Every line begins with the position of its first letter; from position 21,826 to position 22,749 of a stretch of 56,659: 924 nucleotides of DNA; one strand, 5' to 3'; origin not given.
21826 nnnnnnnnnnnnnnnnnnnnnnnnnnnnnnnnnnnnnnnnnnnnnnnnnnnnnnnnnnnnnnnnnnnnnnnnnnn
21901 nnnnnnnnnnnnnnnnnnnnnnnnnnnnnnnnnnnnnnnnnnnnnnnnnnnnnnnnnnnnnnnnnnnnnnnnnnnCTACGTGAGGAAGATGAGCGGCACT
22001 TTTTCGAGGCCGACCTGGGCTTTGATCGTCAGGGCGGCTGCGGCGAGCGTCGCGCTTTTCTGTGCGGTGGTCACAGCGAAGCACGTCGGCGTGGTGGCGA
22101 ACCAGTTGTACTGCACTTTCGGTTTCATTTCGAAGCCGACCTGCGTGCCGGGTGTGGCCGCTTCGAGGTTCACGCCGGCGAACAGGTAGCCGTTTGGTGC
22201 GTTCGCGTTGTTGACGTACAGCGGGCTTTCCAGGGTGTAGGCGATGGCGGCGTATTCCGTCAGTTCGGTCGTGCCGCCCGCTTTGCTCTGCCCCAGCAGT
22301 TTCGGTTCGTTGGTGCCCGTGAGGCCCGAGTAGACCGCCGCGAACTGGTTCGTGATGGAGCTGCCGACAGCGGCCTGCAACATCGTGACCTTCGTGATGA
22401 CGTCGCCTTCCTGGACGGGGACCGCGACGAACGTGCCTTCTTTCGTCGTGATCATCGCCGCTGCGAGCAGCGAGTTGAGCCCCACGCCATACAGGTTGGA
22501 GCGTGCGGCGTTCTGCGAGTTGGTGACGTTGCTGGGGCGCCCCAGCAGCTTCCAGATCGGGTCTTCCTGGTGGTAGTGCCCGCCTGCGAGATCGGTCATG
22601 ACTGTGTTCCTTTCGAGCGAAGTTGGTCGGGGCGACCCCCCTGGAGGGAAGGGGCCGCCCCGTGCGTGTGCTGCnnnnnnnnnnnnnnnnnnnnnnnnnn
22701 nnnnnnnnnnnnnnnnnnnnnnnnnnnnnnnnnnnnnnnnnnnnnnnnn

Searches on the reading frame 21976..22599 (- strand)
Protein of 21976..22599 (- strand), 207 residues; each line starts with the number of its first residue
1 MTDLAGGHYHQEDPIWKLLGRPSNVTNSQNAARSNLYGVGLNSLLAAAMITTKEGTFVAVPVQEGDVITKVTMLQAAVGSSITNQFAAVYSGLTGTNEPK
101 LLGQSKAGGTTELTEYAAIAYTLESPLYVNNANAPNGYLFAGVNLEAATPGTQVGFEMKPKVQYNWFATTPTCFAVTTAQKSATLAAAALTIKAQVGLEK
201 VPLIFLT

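Call 4: search_protein_families(library=pfam, proteins=[window:21976-22599:-], max_evalue=0.01)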
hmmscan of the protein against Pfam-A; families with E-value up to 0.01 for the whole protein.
window:21976-22599:- (207 aa): 0 families

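Call 67: search_protein_families(library=phrogs, proteins=[window:21976-22599:-], max_evalue=0.001)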
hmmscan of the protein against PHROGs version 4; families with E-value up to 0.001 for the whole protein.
window:21976-22599:- (207 aa): 0 families
